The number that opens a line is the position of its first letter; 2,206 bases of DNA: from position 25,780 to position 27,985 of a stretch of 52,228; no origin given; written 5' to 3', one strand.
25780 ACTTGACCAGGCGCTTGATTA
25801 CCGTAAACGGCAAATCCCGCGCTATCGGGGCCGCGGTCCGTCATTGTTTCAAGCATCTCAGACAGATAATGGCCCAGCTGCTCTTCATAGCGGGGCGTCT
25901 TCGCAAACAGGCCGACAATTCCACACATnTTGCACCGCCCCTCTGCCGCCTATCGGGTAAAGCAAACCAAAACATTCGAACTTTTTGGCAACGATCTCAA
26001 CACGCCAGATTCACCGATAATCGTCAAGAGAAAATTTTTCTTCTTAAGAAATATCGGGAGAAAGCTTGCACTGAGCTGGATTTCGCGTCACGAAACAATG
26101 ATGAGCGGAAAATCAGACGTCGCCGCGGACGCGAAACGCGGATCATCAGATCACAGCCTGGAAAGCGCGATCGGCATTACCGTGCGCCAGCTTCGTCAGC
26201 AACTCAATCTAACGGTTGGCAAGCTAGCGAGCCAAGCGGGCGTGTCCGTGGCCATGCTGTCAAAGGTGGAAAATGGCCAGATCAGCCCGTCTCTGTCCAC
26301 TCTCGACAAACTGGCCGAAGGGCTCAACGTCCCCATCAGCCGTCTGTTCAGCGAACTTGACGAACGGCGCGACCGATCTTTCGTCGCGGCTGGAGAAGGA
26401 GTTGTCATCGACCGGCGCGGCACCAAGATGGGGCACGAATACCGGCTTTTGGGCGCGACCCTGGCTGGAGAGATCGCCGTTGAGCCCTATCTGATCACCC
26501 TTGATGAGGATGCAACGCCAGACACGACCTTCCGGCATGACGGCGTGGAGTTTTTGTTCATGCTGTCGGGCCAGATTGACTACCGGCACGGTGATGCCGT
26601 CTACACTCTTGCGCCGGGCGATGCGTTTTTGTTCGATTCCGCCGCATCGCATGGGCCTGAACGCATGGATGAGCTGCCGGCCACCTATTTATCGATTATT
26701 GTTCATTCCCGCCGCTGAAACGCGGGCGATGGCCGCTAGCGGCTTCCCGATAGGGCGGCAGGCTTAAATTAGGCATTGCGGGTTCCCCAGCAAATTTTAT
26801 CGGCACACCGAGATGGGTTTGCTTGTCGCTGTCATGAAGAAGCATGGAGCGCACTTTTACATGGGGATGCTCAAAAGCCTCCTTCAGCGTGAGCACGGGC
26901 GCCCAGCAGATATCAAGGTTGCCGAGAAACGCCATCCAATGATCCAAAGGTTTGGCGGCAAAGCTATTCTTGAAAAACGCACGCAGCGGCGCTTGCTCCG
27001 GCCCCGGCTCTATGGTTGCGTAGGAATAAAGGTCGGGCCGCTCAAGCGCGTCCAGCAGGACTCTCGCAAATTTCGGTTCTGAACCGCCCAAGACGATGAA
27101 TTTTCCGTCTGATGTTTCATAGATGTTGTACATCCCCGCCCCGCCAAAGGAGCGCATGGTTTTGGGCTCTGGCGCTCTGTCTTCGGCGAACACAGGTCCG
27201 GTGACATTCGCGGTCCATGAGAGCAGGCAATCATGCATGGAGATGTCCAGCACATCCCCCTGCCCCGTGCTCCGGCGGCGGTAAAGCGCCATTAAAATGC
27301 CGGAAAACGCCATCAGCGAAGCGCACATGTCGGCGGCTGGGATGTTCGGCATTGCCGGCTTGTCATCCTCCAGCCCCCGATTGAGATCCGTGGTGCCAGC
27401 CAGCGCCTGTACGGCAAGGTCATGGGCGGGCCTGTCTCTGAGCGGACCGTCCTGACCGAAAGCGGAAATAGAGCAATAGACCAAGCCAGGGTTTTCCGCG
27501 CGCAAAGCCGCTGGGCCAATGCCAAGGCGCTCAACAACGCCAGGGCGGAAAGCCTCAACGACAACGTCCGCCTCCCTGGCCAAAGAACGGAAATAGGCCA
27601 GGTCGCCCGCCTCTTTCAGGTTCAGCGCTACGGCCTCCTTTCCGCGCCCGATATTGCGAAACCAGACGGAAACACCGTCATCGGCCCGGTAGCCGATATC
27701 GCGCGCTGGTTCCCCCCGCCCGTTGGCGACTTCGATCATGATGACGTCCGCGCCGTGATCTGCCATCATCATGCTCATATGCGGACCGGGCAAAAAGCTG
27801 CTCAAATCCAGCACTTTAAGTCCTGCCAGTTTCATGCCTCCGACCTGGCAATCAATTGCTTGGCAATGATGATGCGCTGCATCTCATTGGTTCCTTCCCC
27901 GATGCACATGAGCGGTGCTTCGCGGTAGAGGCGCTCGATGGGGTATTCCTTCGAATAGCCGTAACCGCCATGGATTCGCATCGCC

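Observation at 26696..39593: Locus 2: TonB receptor + HyuAB + C45 Ntn-hydrolase + Cys-amidohydrolase + CoA-transferase/ACAD/MaoC/CitE operon with divergent GntR - best candidate for an undescribed cyclic-amide catabolic system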

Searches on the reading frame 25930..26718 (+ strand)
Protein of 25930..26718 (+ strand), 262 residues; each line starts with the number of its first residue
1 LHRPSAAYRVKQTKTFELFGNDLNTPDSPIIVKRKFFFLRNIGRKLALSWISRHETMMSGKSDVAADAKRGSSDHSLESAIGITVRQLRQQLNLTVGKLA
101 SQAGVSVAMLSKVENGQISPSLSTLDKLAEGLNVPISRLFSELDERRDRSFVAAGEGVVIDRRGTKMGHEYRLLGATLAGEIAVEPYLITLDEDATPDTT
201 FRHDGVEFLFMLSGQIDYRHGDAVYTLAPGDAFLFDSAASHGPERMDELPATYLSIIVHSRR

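Call 6: search_protein_families(library=pfam, proteins=[window:25930-26718:+])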
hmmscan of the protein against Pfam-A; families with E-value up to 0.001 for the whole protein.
window:25930-26718:+ (262 aa): 6 families
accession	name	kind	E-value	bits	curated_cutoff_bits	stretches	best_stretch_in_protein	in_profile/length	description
PF01381.28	HTH_3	-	4.1e-15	56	23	1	85-138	1-54/55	Helix-turn-helix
PF13560.12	HTH_31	-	8.1e-12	45.7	27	1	81-135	2-57/64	Helix-turn-helix domain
PF07883.17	Cupin_2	-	2.6e-10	40.3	27.2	1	192-256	6-69/70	Cupin domain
PF12844.13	HTH_19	-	1.2e-07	31.9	30.2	1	83-141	2-60/64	Helix-turn-helix domain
PF13443.12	HTH_26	-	4.7e-05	24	22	1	86-137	3-55/63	Cro/C1-type HTH DNA-binding domain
PF02311.25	AraC_binding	-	0.00027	21.1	21.1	1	202-259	20-77/135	AraC-like ligand binding domain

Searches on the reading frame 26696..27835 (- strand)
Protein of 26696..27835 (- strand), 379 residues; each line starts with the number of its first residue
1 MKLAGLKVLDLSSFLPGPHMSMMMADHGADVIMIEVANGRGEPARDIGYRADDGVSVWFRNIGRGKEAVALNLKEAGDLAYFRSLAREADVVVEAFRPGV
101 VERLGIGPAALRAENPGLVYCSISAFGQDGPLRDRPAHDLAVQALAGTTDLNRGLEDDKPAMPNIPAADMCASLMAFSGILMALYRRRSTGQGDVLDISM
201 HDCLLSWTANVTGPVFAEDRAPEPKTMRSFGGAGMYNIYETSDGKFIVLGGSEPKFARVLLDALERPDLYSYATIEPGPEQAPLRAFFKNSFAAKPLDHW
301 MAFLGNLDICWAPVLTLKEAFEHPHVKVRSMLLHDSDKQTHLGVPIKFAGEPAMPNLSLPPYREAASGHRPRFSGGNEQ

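Call 3: search_protein_families(library=pfam, proteins=[window:26696-27835:-])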
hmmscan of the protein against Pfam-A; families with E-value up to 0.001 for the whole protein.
window:26696-27835:- (379 aa): 1 family
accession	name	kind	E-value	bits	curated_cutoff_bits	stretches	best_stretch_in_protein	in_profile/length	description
PF02515.22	CoA_transf_3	-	7.3e-96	321.9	23.3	1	3-360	1-360/366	CoA-transferase family III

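Call 4: search_protein_families(library=ncbifam, proteins=[window:26696-27835:-])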
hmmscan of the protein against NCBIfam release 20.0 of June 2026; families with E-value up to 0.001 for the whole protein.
window:26696-27835:- (379 aa): 7 families
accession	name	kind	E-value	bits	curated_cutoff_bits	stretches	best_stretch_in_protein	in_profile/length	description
NF008511.0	PRK11430.1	equivalog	3e-53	181.3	522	1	4-350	11-355/381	CoA:oxalate CoA-transferase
NF041294.1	Scnl_mescCoAtase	equivalog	4.2e-46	157.8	700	1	3-356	4-366/381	succinyl-CoA:mesaconate CoA-transferase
NF052585.1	SucGlutTfsCaiB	equivalog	1.7e-42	145.4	750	1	3-339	8-350/394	succinate--glutarate CoA-transferase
NF003809.0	PRK05398.1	subfamily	1.8e-34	119.1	442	1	3-206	5-206/416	formyl-CoA transferase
TIGR03253.1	oxalate_frc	equivalog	5.8e-31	107.6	504.2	1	3-206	4-205/416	formyl-CoA transferase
NF002914.1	PRK03525.1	equivalog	3.1e-25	88.9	413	1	3-217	10-215/400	L-carnitine CoA-transferase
TIGR04253.1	mesacon_CoA_iso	equivalog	2.9e-07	29.8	725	0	3-75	3-74/403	2-methylfumaryl-CoA isomerase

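Call 23: search_solved_structures(query=window:26696-27835:-, max_evalue=1e-20)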
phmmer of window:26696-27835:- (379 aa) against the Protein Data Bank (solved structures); distinct sequences matched with E-value up to 1e-20: 18.
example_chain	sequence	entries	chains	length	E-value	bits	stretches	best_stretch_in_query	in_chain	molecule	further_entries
10uh_A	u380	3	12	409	1.4e-56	195.4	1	2-346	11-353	Formyl-coenzyme a transferase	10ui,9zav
4hl6_A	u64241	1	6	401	2.6e-49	171.5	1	4-350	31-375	Uncharacterized protein YfdE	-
2g04_A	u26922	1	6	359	1.8e-46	162.1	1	3-356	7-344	PROBABLE FATTY-ACID-CoA RACEMASE FAR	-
8rp4_A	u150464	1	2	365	7.4e-43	150.2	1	3-331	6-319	Alpha-methylacyl-CoA racemase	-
1x74_A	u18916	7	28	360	1.4e-42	149.3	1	3-331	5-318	2-methylacyl-CoA racemase | probable alpha-methylacyl-CoA racemase MCR | PROBABLE ALPHA-METHYLACYL-COA RACEMASE MCR (2-METHYLACYL-COA RACEMASE) (2-ARYLPROPIONYL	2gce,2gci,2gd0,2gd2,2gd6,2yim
9i2t_A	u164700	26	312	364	1.6e-42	149.1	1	3-331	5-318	Alpha-methylacyl-CoA racemase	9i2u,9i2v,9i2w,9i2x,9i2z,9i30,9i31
8rmw_A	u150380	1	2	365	1.6e-42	149.1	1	3-331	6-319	Alpha-methylacyl-CoA racemase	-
8rp5_A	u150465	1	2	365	1.2e-41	146.2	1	3-331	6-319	Alpha-methylacyl-CoA racemase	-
8rp3_A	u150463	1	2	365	4e-41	144.5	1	3-331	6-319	Alpha-methylacyl-CoA racemase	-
4ed9_A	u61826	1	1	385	6.5e-40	140.5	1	3-352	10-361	CAIB/BAIF family protein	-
9br7_A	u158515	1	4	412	1.2e-36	129.8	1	3-333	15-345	Succinate--hydroxymethylglutarate CoA-transferase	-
9br6_A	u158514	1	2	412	1.4e-36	129.5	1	3-333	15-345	Succinate--hydroxymethylglutarate CoA-transferase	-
5yit_A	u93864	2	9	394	1.5e-34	122.9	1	3-327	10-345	CoA transferase III | Uncharacterized protein Rv3272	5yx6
5yiy_A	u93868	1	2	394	4.7e-34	121.2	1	3-327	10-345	CoA transferase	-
1pqy_A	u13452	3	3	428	4.4e-25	91.7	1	3-206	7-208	Hypothetical protein yfdW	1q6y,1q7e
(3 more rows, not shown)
